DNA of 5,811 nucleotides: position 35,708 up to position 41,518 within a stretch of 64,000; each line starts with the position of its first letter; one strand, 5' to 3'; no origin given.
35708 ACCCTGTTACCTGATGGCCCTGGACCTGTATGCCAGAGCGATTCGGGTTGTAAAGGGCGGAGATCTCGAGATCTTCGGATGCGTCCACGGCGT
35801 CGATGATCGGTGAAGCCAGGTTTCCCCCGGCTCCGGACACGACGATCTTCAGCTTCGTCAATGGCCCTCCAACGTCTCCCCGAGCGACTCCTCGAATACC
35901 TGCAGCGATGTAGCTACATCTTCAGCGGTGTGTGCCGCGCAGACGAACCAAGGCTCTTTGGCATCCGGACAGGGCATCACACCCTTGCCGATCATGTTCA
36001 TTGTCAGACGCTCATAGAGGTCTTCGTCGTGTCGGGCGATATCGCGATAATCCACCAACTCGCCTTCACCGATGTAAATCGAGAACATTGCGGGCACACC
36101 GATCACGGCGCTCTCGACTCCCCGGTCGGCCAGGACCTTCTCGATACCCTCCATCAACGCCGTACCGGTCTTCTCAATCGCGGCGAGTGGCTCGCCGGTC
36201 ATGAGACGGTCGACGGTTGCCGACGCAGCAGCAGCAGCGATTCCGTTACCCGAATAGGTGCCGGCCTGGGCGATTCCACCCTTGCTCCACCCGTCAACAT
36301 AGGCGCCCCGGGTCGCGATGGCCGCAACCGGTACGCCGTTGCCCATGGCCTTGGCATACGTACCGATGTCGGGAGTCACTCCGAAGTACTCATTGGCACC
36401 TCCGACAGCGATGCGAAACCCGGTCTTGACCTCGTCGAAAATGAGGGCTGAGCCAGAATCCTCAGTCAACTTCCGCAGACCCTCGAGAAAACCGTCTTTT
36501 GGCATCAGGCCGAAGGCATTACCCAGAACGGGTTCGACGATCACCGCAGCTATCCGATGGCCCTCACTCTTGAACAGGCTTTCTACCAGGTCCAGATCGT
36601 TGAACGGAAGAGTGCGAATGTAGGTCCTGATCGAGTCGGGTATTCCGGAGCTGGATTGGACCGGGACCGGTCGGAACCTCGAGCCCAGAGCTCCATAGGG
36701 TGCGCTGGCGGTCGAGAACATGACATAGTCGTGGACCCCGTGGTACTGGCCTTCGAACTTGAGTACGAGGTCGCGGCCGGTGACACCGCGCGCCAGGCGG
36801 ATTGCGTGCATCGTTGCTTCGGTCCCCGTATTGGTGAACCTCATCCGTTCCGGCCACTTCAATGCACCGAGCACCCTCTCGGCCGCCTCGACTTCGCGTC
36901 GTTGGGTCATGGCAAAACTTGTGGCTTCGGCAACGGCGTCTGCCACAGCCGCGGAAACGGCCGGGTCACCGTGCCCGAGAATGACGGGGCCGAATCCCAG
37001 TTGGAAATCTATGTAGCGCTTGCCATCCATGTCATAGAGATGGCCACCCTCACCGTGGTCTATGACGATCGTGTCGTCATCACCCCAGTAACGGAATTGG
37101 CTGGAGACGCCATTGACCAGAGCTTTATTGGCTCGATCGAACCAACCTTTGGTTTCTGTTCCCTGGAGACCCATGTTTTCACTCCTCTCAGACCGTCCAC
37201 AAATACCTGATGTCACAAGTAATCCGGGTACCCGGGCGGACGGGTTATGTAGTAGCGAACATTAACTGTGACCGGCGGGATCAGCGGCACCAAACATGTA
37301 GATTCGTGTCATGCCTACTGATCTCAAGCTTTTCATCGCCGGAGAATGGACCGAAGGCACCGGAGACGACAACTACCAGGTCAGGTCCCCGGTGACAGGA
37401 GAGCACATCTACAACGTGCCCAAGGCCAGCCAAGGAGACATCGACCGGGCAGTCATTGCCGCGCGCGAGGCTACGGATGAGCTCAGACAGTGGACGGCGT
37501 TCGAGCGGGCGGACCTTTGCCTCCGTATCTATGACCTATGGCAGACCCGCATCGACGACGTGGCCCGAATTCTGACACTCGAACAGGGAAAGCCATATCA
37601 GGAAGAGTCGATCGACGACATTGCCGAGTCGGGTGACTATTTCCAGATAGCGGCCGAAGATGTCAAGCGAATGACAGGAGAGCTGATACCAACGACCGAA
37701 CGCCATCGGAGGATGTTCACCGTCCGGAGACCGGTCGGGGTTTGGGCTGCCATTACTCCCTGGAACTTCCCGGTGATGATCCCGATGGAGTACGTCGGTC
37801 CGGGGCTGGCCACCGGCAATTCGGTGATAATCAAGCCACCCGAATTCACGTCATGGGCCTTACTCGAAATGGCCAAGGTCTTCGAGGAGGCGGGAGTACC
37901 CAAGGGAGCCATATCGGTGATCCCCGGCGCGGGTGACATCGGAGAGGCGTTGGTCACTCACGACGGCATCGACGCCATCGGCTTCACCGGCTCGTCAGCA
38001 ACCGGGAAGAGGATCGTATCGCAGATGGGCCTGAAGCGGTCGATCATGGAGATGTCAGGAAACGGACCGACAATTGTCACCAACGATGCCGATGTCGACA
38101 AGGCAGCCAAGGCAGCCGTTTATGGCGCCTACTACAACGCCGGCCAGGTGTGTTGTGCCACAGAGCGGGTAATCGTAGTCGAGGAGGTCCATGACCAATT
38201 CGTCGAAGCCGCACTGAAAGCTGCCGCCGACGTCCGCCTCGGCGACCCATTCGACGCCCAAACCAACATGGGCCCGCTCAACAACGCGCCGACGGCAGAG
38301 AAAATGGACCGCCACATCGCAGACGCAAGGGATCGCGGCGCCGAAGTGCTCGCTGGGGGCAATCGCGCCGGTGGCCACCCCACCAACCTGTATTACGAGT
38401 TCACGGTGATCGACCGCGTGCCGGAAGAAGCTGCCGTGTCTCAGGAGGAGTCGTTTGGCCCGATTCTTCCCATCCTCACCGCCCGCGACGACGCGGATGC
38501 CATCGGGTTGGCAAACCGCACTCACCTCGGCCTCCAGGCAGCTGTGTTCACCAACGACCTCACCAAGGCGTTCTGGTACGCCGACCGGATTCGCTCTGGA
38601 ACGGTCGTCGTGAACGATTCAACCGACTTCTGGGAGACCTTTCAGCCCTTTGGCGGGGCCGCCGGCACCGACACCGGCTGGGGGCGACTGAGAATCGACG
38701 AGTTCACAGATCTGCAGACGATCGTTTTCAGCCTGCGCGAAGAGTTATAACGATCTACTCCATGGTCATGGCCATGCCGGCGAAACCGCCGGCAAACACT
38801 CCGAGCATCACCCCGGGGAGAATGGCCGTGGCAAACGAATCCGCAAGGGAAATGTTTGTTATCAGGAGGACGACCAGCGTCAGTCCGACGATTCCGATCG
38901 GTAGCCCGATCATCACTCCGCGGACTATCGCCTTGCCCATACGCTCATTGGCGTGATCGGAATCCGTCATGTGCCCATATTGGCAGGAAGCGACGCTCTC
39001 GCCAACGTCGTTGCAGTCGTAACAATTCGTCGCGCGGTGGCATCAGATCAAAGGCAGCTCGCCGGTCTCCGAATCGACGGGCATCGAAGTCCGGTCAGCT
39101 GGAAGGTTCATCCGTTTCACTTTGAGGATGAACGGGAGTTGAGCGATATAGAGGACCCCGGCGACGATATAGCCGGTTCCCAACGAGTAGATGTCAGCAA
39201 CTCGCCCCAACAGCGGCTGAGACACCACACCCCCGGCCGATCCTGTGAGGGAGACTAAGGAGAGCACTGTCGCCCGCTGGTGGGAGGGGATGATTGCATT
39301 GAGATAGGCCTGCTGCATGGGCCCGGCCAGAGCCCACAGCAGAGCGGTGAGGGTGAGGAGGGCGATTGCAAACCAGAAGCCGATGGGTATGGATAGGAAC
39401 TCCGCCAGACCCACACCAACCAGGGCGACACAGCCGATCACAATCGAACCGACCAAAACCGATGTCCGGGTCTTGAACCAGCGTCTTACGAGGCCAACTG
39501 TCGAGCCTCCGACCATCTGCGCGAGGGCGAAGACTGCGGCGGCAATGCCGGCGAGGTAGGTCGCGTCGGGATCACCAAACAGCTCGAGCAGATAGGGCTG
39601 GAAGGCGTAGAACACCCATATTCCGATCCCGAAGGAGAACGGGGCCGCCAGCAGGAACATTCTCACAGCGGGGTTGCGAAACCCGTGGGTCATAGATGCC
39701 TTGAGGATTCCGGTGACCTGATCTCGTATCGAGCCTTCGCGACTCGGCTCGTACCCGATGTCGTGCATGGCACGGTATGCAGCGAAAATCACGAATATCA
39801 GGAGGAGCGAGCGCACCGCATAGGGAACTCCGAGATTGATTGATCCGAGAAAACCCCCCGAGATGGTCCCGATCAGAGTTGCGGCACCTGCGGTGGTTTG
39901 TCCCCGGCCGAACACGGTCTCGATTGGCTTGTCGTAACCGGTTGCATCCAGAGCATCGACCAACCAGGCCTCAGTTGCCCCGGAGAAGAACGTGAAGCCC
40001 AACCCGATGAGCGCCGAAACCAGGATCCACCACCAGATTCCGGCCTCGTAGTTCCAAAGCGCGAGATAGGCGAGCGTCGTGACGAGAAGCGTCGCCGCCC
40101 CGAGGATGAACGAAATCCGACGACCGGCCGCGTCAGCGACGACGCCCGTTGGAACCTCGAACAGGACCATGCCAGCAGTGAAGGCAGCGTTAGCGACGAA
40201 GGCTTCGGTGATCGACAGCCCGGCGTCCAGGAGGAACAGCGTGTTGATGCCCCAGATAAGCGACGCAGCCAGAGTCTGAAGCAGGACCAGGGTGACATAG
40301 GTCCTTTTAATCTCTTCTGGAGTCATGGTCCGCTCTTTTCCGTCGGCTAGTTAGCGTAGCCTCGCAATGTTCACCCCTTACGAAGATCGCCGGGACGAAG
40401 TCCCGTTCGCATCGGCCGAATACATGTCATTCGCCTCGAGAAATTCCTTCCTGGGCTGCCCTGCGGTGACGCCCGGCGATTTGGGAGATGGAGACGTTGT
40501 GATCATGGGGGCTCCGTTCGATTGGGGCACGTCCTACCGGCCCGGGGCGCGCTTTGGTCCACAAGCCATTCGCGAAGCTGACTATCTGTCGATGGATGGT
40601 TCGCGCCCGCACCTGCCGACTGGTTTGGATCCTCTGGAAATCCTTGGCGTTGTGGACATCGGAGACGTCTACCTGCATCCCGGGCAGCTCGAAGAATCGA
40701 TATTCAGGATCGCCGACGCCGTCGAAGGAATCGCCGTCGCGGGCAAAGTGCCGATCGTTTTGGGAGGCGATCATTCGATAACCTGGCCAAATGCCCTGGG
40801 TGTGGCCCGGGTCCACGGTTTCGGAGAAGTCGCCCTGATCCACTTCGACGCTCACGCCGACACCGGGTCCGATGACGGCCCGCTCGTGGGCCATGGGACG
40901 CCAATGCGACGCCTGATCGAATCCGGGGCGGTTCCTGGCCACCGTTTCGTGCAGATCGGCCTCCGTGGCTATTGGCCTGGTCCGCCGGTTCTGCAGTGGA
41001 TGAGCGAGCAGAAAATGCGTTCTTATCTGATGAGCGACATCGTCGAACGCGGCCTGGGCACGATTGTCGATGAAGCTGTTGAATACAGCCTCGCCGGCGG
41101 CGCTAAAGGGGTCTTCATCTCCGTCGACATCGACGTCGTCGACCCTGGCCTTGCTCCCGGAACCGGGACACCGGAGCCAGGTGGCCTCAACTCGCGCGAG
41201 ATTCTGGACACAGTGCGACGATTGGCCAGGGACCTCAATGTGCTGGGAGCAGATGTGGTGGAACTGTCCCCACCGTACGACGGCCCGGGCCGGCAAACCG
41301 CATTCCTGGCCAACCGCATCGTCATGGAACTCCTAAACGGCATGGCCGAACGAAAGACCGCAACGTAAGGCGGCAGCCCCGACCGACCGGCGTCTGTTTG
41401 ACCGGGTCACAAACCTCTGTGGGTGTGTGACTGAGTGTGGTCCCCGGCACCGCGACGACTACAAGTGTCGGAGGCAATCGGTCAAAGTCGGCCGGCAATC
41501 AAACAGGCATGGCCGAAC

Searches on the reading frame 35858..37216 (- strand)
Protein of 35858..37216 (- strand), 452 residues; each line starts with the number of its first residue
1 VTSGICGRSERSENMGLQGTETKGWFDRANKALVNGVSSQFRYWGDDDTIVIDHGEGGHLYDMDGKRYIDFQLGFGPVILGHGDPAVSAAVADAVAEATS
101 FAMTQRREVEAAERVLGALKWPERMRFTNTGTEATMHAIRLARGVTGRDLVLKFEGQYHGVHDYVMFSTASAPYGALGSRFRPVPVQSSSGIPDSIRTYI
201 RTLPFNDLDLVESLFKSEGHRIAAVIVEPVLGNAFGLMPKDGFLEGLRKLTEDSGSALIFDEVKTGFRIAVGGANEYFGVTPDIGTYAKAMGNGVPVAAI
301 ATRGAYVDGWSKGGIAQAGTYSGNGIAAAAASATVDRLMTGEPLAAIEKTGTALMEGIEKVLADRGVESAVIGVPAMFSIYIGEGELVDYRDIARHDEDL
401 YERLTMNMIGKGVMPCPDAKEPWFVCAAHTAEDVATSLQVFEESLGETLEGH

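Call 63: search_protein_families(library=pfam, proteins=[window:35858-37216:-], max_evalue=0.00001)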
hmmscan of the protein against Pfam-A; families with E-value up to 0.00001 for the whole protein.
window:35858-37216:- (452 aa): 1 family
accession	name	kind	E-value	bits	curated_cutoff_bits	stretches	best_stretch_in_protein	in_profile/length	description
PF00202.27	Aminotran_3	-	5.3e-61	206.9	30.5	1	49-382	10-350/403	Aminotransferase class-III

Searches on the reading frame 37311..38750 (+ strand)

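Call 63: search_protein_families(library=pfam, proteins=[window:37311-38750:+], max_evalue=0.00001)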
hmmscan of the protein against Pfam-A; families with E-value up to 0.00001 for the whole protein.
window:37311-38750:+ (479 aa): 1 family
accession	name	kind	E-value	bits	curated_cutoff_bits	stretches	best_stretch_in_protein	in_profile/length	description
PF00171.27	Aldedh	-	5.7e-143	477.2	23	1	13-470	1-460/461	Aldehyde dehydrogenase family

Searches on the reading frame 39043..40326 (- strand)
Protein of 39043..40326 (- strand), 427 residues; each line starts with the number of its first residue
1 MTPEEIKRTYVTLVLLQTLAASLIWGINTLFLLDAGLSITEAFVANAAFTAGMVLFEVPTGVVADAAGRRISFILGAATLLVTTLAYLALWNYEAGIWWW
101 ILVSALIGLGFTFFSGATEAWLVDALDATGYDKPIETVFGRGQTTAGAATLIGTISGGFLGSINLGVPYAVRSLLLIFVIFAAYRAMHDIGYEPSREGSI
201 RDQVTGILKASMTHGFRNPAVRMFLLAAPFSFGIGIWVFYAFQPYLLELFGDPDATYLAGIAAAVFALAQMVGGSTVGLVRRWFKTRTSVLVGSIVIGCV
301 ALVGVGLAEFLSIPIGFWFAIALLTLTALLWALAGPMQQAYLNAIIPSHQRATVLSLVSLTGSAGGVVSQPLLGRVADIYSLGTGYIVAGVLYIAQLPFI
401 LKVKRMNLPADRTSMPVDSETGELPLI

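Call 63: search_protein_families(library=pfam, proteins=[window:39043-40326:-], max_evalue=0.00001)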
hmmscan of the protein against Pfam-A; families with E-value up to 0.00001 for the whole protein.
window:39043-40326:- (427 aa): 1 family
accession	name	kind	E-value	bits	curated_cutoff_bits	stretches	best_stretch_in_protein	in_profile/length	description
PF07690.21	MFS_1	-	5e-20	72.1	33.4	1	14-368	5-345/347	Major Facilitator Superfamily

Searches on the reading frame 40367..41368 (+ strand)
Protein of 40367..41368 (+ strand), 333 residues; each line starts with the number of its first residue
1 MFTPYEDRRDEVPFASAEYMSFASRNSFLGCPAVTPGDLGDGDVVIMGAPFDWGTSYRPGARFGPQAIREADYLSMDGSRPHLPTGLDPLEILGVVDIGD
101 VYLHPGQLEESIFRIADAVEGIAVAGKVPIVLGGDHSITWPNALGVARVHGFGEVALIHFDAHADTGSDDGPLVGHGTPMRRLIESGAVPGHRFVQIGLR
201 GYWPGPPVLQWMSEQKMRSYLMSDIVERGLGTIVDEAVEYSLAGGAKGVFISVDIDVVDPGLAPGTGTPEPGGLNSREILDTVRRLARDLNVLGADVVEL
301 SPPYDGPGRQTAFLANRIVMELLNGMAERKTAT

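Call 63: search_protein_families(library=pfam, proteins=[window:40367-41368:+], max_evalue=0.00001)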
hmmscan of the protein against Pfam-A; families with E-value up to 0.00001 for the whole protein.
window:40367-41368:+ (333 aa): 1 family
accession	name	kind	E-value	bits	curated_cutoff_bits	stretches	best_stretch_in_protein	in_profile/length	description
PF00491.26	Arginase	-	4.5e-84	282.7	22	1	43-322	2-277/280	Arginase family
